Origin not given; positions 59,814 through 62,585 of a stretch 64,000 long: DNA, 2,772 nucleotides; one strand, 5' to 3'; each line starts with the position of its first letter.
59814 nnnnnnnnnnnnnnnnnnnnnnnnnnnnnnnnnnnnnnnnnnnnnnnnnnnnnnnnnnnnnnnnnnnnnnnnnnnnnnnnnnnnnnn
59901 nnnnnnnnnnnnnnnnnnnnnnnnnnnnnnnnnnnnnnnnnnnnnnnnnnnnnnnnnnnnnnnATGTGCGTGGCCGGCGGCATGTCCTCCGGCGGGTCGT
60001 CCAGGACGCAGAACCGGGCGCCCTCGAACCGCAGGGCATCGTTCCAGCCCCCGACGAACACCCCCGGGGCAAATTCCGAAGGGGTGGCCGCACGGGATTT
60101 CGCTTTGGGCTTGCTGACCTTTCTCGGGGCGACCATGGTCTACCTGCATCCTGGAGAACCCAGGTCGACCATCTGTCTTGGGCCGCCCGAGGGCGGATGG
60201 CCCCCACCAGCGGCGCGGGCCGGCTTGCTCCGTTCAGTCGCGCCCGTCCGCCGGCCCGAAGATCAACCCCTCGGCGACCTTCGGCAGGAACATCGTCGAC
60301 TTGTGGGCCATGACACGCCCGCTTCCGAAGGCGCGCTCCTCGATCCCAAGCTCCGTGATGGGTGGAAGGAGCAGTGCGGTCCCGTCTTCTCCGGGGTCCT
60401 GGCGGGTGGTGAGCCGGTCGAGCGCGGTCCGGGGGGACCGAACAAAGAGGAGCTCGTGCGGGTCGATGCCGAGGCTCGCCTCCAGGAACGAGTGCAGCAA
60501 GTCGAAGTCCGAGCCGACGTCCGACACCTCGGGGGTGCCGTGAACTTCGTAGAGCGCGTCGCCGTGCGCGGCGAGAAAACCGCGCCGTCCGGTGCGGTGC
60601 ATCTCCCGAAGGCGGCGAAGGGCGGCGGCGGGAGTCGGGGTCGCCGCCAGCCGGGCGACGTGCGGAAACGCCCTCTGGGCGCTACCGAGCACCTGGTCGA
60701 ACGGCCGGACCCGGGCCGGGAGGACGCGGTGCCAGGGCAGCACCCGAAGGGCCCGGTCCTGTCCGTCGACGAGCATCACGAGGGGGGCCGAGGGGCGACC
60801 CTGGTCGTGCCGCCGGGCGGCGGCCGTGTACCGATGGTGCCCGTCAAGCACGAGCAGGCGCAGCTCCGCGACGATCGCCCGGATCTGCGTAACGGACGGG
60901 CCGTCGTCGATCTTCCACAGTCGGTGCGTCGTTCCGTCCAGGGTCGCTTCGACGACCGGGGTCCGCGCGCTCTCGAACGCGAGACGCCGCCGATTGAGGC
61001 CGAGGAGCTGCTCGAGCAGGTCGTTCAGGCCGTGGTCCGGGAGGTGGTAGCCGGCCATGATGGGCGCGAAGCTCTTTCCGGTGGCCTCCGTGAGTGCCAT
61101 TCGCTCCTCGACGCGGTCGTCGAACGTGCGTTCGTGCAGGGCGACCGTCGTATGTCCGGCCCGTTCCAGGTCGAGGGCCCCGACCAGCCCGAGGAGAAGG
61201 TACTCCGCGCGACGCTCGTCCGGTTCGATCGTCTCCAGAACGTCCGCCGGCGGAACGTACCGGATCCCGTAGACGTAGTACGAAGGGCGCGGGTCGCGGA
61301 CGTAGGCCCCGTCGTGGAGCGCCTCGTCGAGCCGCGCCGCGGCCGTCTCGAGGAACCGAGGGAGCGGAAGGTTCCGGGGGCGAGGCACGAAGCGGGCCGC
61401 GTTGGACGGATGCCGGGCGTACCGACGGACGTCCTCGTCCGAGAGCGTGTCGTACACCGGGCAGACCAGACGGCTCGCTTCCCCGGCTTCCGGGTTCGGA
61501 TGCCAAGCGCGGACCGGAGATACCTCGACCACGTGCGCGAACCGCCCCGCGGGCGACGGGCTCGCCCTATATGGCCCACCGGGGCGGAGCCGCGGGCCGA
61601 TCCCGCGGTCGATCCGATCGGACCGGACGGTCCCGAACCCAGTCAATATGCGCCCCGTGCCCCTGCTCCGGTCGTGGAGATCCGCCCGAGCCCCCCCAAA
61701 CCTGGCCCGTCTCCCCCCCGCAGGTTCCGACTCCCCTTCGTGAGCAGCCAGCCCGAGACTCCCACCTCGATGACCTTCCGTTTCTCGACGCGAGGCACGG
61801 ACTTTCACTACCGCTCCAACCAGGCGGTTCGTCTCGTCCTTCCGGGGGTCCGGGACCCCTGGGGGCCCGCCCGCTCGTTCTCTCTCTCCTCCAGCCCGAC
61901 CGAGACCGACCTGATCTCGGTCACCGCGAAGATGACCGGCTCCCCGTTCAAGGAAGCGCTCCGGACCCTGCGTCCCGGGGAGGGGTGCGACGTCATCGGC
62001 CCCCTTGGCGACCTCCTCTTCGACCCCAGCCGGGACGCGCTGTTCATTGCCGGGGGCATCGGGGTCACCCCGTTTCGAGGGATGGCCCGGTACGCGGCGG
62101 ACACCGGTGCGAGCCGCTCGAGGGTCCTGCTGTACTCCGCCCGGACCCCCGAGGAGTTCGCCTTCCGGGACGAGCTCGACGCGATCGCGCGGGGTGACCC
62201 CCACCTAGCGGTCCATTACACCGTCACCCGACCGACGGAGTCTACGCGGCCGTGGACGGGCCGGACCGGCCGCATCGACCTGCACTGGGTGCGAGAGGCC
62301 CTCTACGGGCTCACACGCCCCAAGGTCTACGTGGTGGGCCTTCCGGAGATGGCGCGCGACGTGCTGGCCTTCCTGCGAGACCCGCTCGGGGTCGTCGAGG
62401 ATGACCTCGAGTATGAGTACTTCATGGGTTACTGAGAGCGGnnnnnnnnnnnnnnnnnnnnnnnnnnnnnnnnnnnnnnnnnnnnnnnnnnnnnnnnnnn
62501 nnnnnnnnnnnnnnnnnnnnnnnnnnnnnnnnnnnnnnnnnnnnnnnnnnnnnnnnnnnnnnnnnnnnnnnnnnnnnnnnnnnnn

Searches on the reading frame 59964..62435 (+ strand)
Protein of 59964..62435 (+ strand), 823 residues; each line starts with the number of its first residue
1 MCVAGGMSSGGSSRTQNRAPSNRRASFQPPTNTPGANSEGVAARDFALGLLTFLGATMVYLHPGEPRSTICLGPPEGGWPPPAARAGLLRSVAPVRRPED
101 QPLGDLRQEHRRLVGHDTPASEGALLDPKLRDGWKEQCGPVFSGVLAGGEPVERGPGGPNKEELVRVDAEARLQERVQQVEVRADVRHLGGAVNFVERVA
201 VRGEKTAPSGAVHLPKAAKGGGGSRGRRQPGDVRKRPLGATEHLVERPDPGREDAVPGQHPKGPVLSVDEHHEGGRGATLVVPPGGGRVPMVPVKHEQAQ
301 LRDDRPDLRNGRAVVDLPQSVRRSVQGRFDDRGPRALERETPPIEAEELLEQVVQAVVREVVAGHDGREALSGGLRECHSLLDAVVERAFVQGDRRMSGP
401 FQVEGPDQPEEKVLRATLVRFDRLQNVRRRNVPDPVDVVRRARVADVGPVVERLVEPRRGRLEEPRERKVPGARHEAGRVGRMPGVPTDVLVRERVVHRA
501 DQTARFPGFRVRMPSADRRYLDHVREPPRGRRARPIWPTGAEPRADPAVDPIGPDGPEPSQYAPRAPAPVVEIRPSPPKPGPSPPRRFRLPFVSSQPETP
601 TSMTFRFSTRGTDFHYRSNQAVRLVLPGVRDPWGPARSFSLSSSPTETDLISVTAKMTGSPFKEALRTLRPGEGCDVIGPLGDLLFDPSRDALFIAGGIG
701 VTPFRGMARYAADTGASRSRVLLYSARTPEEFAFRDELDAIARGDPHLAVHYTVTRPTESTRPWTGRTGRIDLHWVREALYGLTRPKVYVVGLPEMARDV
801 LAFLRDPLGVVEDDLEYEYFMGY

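Call 74: search_protein_families(library=pfam, proteins=[window:59964-62435:+], max_evalue=0.00001)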
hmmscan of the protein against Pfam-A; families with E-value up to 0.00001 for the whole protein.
window:59964-62435:+ (823 aa): 1 family
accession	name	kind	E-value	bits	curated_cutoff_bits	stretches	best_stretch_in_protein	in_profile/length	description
PF00175.26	NAD_binding_1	-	1.4e-16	61.5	22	1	694-800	1-107/109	Oxidoreductase NAD-binding domain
